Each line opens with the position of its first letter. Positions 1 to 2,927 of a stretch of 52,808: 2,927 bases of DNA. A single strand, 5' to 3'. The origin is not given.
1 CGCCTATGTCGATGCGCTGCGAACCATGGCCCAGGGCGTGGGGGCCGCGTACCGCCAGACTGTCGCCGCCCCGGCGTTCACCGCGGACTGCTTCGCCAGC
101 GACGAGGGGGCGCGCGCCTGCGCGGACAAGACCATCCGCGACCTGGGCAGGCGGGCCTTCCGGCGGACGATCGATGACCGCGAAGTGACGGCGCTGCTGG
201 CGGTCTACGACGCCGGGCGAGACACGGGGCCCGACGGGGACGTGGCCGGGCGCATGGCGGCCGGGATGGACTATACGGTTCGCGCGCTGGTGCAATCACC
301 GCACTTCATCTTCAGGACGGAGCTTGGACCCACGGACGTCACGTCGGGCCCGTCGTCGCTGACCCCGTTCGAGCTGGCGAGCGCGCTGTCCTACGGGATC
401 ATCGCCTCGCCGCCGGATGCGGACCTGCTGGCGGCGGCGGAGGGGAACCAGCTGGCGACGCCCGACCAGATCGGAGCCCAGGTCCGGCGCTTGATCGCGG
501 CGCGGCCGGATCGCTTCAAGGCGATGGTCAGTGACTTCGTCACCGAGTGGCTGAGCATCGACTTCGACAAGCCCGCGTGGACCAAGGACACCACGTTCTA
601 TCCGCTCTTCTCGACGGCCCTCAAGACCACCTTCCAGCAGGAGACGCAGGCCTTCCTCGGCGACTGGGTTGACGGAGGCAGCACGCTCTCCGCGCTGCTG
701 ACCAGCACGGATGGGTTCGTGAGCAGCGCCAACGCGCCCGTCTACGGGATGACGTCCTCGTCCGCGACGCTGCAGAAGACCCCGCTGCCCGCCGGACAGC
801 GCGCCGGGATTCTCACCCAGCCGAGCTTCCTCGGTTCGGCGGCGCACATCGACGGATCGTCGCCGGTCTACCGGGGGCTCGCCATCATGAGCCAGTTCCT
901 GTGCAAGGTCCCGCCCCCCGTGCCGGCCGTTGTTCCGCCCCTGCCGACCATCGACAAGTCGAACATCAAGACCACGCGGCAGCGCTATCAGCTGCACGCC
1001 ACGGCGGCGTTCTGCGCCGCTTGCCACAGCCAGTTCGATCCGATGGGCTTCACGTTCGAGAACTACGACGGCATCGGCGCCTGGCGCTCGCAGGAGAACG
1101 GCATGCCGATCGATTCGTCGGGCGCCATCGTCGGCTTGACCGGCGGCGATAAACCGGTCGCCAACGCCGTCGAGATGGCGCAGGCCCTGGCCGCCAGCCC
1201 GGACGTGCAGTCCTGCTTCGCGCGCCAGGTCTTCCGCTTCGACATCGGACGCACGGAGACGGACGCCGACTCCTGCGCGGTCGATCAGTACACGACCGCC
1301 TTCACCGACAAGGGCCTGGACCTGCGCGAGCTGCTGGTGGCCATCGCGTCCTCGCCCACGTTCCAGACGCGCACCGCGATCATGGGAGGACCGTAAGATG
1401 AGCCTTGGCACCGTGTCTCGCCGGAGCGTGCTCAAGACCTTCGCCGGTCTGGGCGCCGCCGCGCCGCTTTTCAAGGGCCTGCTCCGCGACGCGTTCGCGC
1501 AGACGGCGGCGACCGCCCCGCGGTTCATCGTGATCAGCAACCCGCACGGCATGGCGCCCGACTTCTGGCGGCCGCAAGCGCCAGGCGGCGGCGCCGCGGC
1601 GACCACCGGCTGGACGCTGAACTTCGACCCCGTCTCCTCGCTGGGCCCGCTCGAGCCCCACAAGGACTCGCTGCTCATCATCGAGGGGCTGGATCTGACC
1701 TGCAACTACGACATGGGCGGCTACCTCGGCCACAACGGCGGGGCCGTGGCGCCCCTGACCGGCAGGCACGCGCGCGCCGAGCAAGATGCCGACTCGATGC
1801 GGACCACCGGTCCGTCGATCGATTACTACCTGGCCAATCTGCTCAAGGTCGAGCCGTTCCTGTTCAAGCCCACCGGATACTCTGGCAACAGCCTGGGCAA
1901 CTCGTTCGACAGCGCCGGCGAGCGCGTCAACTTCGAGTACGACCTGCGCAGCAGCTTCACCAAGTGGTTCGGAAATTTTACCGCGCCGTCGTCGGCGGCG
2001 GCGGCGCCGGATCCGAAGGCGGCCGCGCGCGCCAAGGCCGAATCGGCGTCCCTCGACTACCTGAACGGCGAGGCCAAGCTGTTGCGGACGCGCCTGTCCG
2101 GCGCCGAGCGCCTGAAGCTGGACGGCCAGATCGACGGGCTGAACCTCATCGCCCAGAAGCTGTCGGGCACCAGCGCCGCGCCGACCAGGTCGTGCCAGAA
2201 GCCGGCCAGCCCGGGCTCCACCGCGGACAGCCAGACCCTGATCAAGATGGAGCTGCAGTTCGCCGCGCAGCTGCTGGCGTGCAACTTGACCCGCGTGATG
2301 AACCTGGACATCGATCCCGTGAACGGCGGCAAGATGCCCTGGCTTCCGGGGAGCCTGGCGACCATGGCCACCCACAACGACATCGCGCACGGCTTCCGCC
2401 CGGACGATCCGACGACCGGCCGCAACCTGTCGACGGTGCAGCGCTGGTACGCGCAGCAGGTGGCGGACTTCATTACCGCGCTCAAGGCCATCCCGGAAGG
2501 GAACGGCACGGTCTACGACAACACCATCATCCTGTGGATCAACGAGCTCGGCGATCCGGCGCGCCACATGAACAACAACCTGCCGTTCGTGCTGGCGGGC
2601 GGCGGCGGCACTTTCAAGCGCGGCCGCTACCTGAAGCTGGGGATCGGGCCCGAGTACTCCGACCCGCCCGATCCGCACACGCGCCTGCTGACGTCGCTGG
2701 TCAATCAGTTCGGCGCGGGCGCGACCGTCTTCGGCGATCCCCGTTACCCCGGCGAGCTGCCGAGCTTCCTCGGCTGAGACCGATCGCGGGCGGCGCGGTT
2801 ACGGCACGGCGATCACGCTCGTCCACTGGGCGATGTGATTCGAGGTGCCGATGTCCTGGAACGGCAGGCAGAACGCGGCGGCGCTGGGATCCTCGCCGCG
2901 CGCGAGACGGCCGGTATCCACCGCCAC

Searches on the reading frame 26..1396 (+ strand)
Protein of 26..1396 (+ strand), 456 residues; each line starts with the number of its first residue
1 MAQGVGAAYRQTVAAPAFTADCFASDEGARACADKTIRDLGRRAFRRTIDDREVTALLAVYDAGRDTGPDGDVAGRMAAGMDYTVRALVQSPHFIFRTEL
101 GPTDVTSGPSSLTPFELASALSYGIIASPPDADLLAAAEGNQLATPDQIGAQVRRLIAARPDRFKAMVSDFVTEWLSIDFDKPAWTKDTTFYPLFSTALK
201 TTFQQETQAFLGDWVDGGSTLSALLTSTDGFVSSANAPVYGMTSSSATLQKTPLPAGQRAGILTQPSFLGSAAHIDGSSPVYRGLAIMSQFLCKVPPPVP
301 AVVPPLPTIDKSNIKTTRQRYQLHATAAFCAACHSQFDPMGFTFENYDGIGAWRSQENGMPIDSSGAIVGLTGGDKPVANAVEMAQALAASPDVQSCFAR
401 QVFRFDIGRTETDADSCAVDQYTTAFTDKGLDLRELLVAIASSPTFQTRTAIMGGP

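Call 71: search_protein_families(library=pfam, proteins=[window:26-1396:+], max_evalue=0.001)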
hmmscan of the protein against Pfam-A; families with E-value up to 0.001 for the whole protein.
window:26-1396:+ (456 aa): 4 families
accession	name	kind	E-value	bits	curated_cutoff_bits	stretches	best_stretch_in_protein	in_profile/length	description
PF07627.16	PSCyt3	-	5.9e-28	97.5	27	1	259-357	1-98/98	Protein of unknown function (DUF1588)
PF07631.16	PSD4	-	2.1e-27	96.6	23.3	1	112-242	1-128/128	Protein of unknown function (DUF1592)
PF07637.16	PSD5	-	1.8e-17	63.9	34.2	1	32-99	1-62/62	Protein of unknown function (DUF1595)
PF07624.16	PSD2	-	4e-16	58.9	25.8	1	377-446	4-74/74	Protein of unknown function (DUF1585)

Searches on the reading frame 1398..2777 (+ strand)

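Call 71: search_protein_families(library=pfam, proteins=[window:1398-2777:+], max_evalue=0.001)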
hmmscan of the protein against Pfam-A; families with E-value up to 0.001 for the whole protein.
window:1398-2777:+ (459 aa): 1 family
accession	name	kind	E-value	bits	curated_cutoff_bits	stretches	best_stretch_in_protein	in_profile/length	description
PF07586.16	HXXSHH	-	3e-33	116.2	30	1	42-356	1-307/307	Protein of unknown function (DUF1552)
